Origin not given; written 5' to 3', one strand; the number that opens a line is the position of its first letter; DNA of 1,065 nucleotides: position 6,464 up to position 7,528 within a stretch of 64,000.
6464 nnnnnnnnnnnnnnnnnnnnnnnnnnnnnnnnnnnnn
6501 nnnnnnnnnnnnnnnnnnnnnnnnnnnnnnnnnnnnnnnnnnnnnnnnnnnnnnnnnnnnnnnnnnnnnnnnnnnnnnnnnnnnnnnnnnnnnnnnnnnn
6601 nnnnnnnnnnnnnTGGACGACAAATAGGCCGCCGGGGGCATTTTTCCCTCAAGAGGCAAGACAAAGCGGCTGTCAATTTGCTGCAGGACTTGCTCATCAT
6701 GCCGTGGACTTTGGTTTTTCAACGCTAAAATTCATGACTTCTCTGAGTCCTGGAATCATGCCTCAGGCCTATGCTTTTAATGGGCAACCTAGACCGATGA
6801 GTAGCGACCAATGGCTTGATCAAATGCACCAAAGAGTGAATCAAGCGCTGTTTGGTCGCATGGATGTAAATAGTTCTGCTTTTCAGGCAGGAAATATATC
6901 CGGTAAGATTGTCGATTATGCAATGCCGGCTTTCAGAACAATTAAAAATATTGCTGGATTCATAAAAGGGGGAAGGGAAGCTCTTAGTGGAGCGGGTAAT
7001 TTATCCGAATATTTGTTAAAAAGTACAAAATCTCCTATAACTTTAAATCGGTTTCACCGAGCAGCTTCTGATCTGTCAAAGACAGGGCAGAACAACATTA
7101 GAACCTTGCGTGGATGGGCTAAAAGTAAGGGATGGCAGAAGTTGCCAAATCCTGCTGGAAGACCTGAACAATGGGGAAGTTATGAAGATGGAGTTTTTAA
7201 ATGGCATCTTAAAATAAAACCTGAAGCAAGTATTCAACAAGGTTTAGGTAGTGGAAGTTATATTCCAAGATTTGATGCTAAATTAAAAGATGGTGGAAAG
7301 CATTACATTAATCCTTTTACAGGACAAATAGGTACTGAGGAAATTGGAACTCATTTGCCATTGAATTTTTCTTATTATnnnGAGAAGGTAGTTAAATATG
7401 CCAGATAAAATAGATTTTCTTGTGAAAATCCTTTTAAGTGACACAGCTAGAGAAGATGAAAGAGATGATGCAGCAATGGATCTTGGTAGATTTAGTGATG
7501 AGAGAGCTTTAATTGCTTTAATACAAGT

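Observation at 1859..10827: Rhs polymorphic-toxin locus with a long immunity tail in a Chlamydiae-type genome, without any T6SS context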

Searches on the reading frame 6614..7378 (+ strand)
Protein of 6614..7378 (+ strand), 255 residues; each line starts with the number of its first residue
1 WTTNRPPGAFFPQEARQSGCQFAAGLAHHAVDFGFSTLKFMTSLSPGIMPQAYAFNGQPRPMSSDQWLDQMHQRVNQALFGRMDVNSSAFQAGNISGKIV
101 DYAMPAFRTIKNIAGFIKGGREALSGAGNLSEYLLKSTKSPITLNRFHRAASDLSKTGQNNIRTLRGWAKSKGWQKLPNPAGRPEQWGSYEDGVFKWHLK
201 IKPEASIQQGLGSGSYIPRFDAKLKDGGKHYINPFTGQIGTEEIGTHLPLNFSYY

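Call 17: search_protein_families(library=pfam, proteins=[window:6614-7378:+], max_evalue=10)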
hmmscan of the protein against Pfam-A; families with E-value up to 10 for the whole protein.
window:6614-7378:+ (255 aa): 0 families

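Call 18: search_solved_structures(query=window:6614-7378:+, max_evalue=10)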
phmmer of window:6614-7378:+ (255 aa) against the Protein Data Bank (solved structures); distinct sequences matched with E-value up to 10: 1.
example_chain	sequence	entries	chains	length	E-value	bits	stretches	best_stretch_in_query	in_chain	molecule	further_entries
3l4e_A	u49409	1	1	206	1.2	12.1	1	93-161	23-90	Uncharacterized peptidase Lmo0363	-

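Call 24: search_protein_representatives(protein=window:6614-7378:+)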
Query: 255 residues. Proteins with E-value up to 0.001 (for the whole library): 149; up to 1e-10: 119; up to 1e-30: 36. The best 149 are listed.
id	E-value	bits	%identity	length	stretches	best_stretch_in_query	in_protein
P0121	3.1e-50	187.8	62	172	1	106-254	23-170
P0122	5.1e-44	167.5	65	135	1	141-252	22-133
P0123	7.3e-44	166.9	49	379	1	85-253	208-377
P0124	2.3e-41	158.7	62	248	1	139-254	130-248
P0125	2.8e-41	158.5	64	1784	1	138-252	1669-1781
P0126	6.6e-41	157.2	52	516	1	104-254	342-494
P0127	2.1e-40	155.6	63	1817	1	137-255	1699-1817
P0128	2.0e-39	152.4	58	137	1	140-255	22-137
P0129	3.7e-39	151.5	62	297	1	136-255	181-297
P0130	7.3e-39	150.5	50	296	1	86-253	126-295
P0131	1.6e-38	149.4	53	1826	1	126-255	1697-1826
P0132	2.2e-38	149.0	61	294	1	134-255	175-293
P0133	3.1e-38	148.5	59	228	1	141-254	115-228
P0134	8.2e-38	147.1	61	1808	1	127-250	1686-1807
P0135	2.8e-37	145.3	50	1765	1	90-253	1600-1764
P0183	7.0e-22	94.9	53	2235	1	145-250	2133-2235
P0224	1.6e-13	67.5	43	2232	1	143-251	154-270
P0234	2.0e-11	60.6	45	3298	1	153-254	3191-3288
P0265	5.0e-05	39.6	38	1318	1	111-250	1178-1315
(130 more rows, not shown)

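Call 29: search_solved_structures(query=A1, max_evalue=10)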
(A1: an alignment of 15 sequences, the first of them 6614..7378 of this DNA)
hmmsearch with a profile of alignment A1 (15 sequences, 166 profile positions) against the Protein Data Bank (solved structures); distinct sequences matched with E-value up to 10: 1.
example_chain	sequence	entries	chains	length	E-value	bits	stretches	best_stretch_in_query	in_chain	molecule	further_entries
9eys_F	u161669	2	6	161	0.44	13.5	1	108-162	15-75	Photosystem I reaction center subunit III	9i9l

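Call 34: predict_structure(alignment_id=A1)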
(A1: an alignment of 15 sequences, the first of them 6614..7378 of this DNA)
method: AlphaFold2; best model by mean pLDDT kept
length: 255 residues; sequences in the alignment: 15
mean_pLDDT: 66.9   pTM: 0.48
mean pLDDT of the five models: 66.9, 65.4, 63.3, 62.0, 61.0
residues with pLDDT >= 90: 91; 70-90: 21; 50-70: 30; < 50: 113
segments of 3 or more residues with pLDDT < 50: 1-55, 81-130
pLDDT, mean of each block of 10 residues (from residue 1): 40 41 38 43 42 48 63 58 43 42 44 46 46 50 86 97 98 95 95 96 92 90 85 95 93 86
secondary structure, 60 per line:
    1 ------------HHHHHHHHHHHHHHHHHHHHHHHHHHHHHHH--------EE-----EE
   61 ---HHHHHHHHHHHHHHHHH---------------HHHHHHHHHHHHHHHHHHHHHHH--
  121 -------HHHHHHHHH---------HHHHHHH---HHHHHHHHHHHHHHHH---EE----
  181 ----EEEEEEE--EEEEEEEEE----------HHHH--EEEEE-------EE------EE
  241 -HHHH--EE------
elements in order: H13-43 H64-80 H96-118 H128-136 H146-152 H156-171 E185-191 E194-202 H213-216 E219-223 H242-245

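Call 39: fold_search(model_id=the predicted structure, library=pdb)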
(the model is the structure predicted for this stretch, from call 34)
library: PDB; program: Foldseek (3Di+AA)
matches with E <= 10: 95; with E <= 0.001: 0
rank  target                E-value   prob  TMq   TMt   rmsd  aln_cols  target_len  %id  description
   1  5wi2_A                1.3e+00  0.23  0.13  0.32   4.7        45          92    9  Crystal structure of the KA1 domain from human Chk1 (released 2017-10-04)
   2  3h9x_A                1.6e+00  0.21  0.18  0.35   4.5        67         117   12  Crystal Structure of the PSPTO_3016 protein from Pseudomonas syringae, Northeast Structural Genomics Consortium Target (released 2009-05-19)
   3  7vfl_A                1.7e+00  0.13  0.13  0.07   7.0        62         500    6  Crystal structure of SdgB (UDP, NAG, and O-glycosylated SD peptide-binding form) (released 2021-11-24)
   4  7ena_a                1.7e+00  0.08  0.11  0.06  12.5        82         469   11  TFIID-based PIC-Mediator holo-complex in pre-assembled state (pre-hPIC-MED) (released 2021-05-26)
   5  3p0l_C                2.1e+00  0.08  0.09  0.10   8.6        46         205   15  Human steroidogenic acute regulatory protein (released 2010-11-24)
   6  8roq_N                2.5e+00  0.04  0.14  0.14  18.6       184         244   10  FAdV-C4 Aviadenovirus structure, strain KR5 (released 2025-01-29)
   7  7ec1_B                2.5e+00  0.03  0.12  0.07  13.5       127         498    8  Crystal structure of SdgB (ligand-free form) (released 2021-03-24)
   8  5wi2_B                2.7e+00  0.14  0.14  0.32   5.1        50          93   10  Crystal structure of the KA1 domain from human Chk1 (released 2017-10-04)
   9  7ec1_A                2.7e+00  0.08  0.13  0.07   7.4        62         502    6  Crystal structure of SdgB (ligand-free form) (released 2021-03-24)
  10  6mrs                  3.1e+00  0.08  0.12  0.31   4.6        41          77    7  De novo designed protein Peak6 (released 2019-06-12)
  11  7vfm_A                3.3e+00  0.02  0.12  0.07  14.1       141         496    9  Crystal structure of SdgB (UDP and SD peptide-binding form) (released 2021-11-24)
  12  4zm3_B                3.5e+00  0.05  0.11  0.08   4.5        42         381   19  Crystal structure of PLP-Dependent 3-Aminobenzoate Synthase PctV wild-type (released 2015-10-14)
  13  4zm4_A                3.5e+00  0.05  0.11  0.07   4.5        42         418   19  Complex structure of PctV K276R mutant with PMP and 3-dehydroshkimate (released 2015-10-14)
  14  3p0l_A                3.5e+00  0.03  0.09  0.10   8.8        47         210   15  Human steroidogenic acute regulatory protein (released 2010-11-24)
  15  2ehb_D                3.7e+00  0.13  0.13  0.24   4.1        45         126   11  The structure of the C-terminal domain of the protein kinase AtSOS2 bound to the calcium sensor AtSOS3 (released 2007-09-25)
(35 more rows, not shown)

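Call 100: search_protein_families(library=pfam, proteins=[P0224, P0183, P0265, P0234], max_evalue=0.001)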
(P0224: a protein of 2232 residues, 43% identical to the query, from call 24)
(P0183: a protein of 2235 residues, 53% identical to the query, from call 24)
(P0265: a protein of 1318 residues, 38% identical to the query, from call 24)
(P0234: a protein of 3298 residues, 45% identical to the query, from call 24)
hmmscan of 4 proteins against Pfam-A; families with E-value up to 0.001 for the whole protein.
P0224 (2232 aa): 7 families
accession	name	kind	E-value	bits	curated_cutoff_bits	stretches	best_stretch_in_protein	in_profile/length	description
PF12796.13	Ank_2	-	7.2e-119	389.1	27.3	10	919-1009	2-88/90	Ankyrin repeats (3 copies)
PF00023.36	Ank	-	8.4e-91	293.1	21.1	4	1048-1077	2-31/33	Ankyrin repeat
PF13637.12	Ank_4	-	1.3e-77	254.4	22.7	6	1437-1485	2-50/50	Ankyrin repeats (many copies)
PF13606.12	Ank_3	-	4.2e-66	210.5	22.3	0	980-1008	1-29/30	Ankyrin repeat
PF13857.12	Ank_5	-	2.7e-65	216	27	2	1038-1081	6-49/56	Ankyrin repeats (many copies)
PF24521.3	Ank_KRIT1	-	5.6e-15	55.8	80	0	1259-1320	11-70/149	KRIT1 ankyrin-repeats domain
PF23745.1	ANK_LRRK2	-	7.2e-09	36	27.5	0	1266-1317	63-114/130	LRRK2 ANK repeat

P0183 (2235 aa): 4 families
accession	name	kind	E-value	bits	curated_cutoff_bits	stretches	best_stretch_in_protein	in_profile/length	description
PF05593.20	RHS_repeat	-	5.5e-44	148.2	22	4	1562-1601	1-38/38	RHS Repeat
PF20148.4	DUF6531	-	2.4e-17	63.4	24.1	1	776-849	2-74/74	Domain of unknown function (DUF6531)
PF24517.2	CBM96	-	5.2e-16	59.3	26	1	353-485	36-163/164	Carbohydrate-binding module family 96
PF02018.23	CBM_4_9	-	7.3e-12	46.3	25.9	1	1192-1330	1-132/136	Carbohydrate binding domain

P0265 (1318 aa): 5 families
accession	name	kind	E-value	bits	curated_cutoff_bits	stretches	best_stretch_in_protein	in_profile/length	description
PF05593.20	RHS_repeat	-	4e-72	237.9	22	7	998-1035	1-38/38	RHS Repeat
PF17642.6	TssD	-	1.3e-29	103.1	25.8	1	3-132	2-128/128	Hemolysin coregulated protein Hcp (TssD)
PF20148.4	DUF6531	-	3.5e-24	85.3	24.1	1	205-279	1-74/74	Domain of unknown function (DUF6531)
PF03527.20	RHS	-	1.4e-10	41.3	27.9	1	1114-1145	5-36/38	RHS protein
PF25023.1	TEN_YD-shell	-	1.2e-05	24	50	0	996-1143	687-822/909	Teneurin YD-shell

P0234 (3298 aa): 6 families
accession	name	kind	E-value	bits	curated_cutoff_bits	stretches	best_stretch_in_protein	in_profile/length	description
PF13517.12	FG-GAP_3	-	5e-38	130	26.9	5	1842-1900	1-60/61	FG-GAP-like repeat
PF05593.20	RHS_repeat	-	8.7e-37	125.2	22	5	1619-1659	1-37/38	RHS Repeat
PF01839.29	FG-GAP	-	2.7e-15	56.3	22.1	0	1979-1997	2-20/37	FG-GAP repeat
PF20148.4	DUF6531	-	5.2e-08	33.5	24.1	1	797-853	3-52/74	Domain of unknown function (DUF6531)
PF00041.27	fn3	-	4.6e-07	30.4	25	1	535-615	7-78/84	Fibronectin type III domain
PF25023.1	TEN_YD-shell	-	8.2e-05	21.3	50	0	2839-3035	702-892/909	Teneurin YD-shell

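Call 102: fold_search(model_id=the predicted structure, library=viral)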
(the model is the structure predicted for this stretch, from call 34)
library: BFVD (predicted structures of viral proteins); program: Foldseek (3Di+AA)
matches with E <= 10: 253; with E <= 0.001: 0
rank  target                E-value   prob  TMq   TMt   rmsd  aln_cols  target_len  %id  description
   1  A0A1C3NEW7            4.0e-01  0.10  0.15  0.15  26.0       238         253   10  (no name in the UniProt tables at hand)
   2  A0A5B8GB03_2          4.0e-01  0.09  0.15  0.03  20.0       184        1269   10  Polyprotein [Rhizoctonia solani endornavirus 6]
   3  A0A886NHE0            4.2e-01  0.09  0.10  0.17   9.9        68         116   12  (no name in the UniProt tables at hand)
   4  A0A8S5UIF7            4.8e-01  0.09  0.13  0.25  12.4       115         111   10  Uncharacterized protein [Myoviridae sp. ctu2j3]
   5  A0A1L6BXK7            6.6e-01  0.07  0.12  0.10  43.3       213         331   11  NSP3 [Rotavirus J]
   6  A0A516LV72            7.1e-01  0.09  0.16  0.28  13.9       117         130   17  (no name in the UniProt tables at hand)
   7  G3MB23                7.1e-01  0.08  0.15  0.21  13.8       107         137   16  Gp643 [Bacillus phage G]
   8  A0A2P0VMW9            8.0e-01  0.05  0.12  0.12  56.9       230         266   12  Uncharacterized protein [Tetraselmis virus 1]
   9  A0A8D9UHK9            8.5e-01  0.14  0.13  0.32   8.9        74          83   12  Uncharacterized protein [Bacteriophage sp.]
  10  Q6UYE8                8.5e-01  0.08  0.16  0.18  18.4       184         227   11  Uncharacterized protein [Burkholderia phage BcepNazgul]
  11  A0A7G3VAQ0            9.7e-01  0.11  0.12  0.27   5.3        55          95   13  (no name in the UniProt tables at hand)
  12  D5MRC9                9.7e-01  0.04  0.13  0.03  28.5       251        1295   12  Polyprotein (Fragment) [Sweet potato feathery mottle virus]
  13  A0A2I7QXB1            1.0e+00  0.18  0.17  0.41   5.6        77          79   10  (no name in the UniProt tables at hand)
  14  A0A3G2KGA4            1.0e+00  0.16  0.15  0.39   6.5        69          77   14  Uncharacterized protein [Mycobacterium phage Fowlmouth]
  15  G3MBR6                1.0e+00  0.11  0.16  0.25   6.9        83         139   12  Gp200 [Bacillus phage G]
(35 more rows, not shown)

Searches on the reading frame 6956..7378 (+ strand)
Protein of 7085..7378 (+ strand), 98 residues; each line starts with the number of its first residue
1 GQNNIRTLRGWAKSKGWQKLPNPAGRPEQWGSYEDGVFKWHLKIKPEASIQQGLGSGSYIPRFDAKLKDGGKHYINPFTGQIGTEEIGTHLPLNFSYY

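Call 17: search_protein_families(library=pfam, proteins=[window:7085-7378:+], max_evalue=10)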
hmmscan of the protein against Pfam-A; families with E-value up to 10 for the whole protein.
window:7085-7378:+ (98 aa): 0 families

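Call 80: search_solved_structures(query=A5, max_evalue=10)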
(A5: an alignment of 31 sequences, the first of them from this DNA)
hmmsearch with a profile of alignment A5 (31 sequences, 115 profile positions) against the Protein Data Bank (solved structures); distinct sequences matched with E-value up to 10: 2.
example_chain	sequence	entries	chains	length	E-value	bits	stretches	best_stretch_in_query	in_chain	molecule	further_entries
9eys_F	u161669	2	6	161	0.59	13.1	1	62-112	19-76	Photosystem I reaction center subunit III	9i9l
9f5x_2J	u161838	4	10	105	1.2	12.1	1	63-101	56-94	Cytochrome c oxidase subunit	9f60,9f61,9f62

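Call 81: search_protein_families(library=pfam, alignment_id=A5, max_evalue=1)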
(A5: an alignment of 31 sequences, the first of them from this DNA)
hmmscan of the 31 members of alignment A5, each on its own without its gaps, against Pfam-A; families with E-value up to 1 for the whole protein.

A. member 1, seq(116 aa): 0 families

B. families by the number of members that match (of 31 scanned): 8 families
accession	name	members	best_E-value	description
PF02037.33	SAP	1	0.01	SAP domain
PF15201.11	Rod_cone_degen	1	0.1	Progressive rod-cone degeneration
PF23359.1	Lsr2_DNA-bd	1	0.12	Lsr2 DNA-binding domain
PF03975.18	CheD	1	0.13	CheD chemotactic sensory transduction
PF14854.11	LURAP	1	0.15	Leucine rich adaptor protein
PF07498.18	Rho_N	1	0.17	Rho termination factor, N-terminal domain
PF11179.13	DUF2967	1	0.2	Protein of unknown function (DUF2967)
PF18599.6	LCIB_C_CA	1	0.29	Limiting CO2-inducible proteins B/C beta carbonyic anhydrases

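Call 88: find_encoding_contigs(protein=P0275, flank=6000, max_places=2)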
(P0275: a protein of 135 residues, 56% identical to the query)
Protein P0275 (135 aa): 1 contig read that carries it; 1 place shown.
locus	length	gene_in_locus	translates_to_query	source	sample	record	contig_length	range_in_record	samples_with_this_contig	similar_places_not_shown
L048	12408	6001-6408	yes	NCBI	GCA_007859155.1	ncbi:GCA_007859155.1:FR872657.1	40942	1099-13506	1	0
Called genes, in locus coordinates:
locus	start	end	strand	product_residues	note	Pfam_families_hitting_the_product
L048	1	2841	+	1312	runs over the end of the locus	PF20148:DUF6531, PF05593:RHS_repeat (weak), PF25023:TEN_YD-shell (weak), PF05593:RHS_repeat (weak), PF25023:TEN_YD-shell (weak)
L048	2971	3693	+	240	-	-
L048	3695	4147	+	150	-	-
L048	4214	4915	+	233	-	-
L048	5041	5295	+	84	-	-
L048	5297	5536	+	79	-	-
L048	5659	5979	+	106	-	-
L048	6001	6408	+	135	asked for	-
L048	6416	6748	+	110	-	-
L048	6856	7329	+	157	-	-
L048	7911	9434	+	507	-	PF00587:tRNA-synt_2b, PF03129:HGTP_anticodon, PF09180:ProRS-C_1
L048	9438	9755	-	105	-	-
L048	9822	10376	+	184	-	-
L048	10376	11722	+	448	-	PF00617:RasGEF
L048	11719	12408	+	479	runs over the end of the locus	-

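Call 89: find_encoding_contigs(protein=P0276, flank=6000, max_places=2)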
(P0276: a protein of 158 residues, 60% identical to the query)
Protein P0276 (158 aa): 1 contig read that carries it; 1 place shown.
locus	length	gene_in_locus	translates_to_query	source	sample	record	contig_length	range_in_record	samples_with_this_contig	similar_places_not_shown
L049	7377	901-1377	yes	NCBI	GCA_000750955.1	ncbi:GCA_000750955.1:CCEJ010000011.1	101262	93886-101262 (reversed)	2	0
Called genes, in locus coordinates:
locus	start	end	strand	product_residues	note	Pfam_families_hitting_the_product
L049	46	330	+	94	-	-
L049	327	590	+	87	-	-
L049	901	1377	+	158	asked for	-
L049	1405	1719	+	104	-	-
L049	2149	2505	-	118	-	-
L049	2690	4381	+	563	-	PF17816:PDZ_4, PF03572:Peptidase_S41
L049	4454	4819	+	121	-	PF00462:Glutaredoxin (weak), PF03960:ArsC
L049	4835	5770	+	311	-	PF01545:Cation_efflux, PF16916:ZT_dimer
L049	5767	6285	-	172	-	-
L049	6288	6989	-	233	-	PF02397:Bac_transf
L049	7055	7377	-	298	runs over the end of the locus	PF00348:polyprenyl_synt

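Call 90: find_encoding_contigs(protein=P0272, flank=6000, max_places=2)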
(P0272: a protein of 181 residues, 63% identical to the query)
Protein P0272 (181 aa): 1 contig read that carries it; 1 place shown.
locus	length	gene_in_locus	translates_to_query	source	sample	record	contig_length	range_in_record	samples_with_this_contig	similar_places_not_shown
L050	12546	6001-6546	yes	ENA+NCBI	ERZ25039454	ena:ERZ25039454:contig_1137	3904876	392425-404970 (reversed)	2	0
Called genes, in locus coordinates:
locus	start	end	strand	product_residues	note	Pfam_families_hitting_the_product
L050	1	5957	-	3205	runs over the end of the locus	PF12340:DUF3638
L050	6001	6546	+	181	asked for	-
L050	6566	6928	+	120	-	-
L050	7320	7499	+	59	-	-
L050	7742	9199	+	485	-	PF27155:Y4rL_C, PF22483:Mu-transpos_C_2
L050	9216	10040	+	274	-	PF01695:IstB_IS21, PF03969:AFG1_ATPase (weak), PF00308:Bac_DnaA, PF00004:AAA (faint)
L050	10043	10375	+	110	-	-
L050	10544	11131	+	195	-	-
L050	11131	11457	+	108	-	-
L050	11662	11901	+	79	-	-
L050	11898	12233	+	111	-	-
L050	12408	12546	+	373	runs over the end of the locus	PF25023:TEN_YD-shell (weak)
